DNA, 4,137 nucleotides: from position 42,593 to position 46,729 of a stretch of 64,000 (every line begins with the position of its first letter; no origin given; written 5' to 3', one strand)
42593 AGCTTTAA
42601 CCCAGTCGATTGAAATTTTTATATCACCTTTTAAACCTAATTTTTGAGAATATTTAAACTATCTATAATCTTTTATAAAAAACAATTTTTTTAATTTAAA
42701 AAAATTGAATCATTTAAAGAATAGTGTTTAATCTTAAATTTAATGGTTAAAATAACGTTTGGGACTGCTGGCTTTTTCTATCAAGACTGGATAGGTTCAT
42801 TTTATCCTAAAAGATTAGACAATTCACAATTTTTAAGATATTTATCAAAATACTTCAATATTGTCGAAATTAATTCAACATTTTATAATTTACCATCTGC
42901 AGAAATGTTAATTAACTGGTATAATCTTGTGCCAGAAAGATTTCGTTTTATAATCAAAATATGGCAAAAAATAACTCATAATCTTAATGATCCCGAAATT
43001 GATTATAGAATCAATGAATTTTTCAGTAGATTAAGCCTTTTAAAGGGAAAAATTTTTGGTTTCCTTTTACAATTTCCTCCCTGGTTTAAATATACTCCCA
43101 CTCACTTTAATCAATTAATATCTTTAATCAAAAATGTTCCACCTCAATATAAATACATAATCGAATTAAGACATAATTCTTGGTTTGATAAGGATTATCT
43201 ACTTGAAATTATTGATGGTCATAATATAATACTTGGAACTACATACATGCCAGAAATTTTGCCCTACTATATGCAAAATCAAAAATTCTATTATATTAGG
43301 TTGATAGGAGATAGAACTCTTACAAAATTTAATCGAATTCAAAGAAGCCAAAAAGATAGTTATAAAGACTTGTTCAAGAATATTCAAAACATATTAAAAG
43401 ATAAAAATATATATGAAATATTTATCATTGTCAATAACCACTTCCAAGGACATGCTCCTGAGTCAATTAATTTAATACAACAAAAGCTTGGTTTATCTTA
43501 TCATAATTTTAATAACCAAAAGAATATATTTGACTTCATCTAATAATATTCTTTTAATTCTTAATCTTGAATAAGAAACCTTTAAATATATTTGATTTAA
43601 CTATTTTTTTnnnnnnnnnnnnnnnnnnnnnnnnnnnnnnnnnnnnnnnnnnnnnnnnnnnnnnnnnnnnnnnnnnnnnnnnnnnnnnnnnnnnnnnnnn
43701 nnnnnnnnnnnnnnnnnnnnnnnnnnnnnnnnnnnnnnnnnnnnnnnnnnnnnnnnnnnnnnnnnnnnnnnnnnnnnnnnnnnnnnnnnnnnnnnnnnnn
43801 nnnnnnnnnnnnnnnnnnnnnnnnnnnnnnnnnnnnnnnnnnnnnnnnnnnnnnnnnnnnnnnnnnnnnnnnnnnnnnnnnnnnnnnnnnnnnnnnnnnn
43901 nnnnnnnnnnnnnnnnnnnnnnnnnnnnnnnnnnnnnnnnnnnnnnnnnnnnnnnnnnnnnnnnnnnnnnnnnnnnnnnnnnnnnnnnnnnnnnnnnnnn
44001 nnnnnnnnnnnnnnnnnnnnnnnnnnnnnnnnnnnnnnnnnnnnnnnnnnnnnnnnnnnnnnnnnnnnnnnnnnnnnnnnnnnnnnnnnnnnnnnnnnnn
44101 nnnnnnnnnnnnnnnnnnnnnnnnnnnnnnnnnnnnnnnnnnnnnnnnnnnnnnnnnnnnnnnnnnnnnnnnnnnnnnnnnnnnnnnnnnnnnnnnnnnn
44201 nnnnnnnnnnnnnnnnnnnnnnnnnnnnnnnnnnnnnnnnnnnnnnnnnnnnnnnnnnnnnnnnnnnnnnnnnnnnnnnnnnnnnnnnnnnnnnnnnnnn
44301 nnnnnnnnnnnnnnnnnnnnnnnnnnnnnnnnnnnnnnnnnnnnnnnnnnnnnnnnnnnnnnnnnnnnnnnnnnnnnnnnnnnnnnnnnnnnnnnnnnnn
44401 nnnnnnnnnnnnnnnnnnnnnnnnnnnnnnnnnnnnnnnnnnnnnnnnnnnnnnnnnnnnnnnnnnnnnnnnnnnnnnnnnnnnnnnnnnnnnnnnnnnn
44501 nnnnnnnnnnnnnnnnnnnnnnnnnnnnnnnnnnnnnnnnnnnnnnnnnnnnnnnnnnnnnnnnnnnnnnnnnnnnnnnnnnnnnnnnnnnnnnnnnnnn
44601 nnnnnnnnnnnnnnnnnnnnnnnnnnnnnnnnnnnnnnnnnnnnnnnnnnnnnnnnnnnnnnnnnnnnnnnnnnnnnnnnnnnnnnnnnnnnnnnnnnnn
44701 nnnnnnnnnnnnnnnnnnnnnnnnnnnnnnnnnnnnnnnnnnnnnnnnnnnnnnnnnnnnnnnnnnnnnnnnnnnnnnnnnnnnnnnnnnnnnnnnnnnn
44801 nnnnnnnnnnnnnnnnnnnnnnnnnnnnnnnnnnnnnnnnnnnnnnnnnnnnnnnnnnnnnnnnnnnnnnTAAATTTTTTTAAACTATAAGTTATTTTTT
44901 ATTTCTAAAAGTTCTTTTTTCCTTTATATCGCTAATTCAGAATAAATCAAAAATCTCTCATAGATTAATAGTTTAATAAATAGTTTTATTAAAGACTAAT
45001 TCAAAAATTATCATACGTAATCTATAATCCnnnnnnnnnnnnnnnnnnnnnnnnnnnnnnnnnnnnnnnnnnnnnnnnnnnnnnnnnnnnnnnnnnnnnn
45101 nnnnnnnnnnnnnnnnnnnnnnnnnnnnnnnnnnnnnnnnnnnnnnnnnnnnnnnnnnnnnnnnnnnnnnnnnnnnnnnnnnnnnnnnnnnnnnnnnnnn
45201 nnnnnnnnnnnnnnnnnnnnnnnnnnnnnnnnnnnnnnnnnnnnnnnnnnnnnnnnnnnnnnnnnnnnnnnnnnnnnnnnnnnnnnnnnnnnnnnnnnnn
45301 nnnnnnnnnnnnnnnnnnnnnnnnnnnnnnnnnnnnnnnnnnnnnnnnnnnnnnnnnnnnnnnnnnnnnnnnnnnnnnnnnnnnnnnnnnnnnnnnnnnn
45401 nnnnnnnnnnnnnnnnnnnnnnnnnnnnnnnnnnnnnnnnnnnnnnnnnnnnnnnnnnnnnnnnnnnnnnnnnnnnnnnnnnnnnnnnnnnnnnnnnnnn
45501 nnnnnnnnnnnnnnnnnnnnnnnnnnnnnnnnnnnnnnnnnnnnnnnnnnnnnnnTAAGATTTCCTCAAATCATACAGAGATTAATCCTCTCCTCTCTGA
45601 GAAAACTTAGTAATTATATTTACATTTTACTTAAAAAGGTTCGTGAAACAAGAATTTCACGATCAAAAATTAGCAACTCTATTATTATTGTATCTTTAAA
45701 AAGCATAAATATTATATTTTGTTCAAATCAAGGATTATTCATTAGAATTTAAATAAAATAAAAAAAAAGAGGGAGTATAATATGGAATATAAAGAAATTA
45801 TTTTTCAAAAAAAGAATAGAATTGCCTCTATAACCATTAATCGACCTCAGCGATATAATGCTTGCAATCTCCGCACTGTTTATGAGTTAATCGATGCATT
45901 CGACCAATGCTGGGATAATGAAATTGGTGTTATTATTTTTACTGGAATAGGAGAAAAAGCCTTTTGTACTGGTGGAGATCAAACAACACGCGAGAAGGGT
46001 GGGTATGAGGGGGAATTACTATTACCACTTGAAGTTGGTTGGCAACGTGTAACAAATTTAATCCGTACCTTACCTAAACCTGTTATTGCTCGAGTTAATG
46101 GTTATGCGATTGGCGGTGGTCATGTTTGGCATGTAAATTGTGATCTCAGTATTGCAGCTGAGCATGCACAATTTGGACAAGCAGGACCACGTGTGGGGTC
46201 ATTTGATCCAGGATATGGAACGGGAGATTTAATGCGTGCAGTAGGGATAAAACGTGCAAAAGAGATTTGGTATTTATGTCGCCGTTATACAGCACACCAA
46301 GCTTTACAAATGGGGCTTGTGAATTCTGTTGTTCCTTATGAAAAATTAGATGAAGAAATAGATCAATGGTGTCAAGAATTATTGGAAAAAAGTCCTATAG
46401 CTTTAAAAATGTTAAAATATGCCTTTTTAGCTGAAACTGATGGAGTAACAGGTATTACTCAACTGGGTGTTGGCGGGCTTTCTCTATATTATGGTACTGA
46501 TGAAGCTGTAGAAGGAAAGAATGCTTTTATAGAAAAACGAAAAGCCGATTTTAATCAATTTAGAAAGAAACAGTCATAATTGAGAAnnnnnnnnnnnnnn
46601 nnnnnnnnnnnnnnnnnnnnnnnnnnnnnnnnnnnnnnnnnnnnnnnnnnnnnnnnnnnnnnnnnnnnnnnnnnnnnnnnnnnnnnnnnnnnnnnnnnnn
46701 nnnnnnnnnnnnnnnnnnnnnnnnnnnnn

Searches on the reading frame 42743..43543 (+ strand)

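Call 76: search_protein_families(library=pfam, proteins=[window:42743-43543:+], max_evalue=0.000001)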
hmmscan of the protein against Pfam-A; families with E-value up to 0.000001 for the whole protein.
window:42743-43543:+ (266 aa): 1 family
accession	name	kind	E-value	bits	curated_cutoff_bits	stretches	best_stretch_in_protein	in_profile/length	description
PF01904.24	DUF72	-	4e-48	164.8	25.3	1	21-246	1-215/217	Protein of unknown function DUF72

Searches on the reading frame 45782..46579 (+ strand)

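Call 76: search_protein_families(library=pfam, proteins=[window:45782-46579:+], max_evalue=0.000001)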
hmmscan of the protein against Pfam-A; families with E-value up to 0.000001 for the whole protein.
window:45782-46579:+ (265 aa): 2 families
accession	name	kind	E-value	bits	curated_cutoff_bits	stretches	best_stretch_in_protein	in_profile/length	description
PF00378.25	ECH_1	-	1.4e-64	218.2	27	1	10-259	2-250/251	Enoyl-CoA hydratase/isomerase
PF16113.10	ECH_2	-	4.5e-19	69.6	27.2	1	15-194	2-182/335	Enoyl-CoA hydratase/isomerase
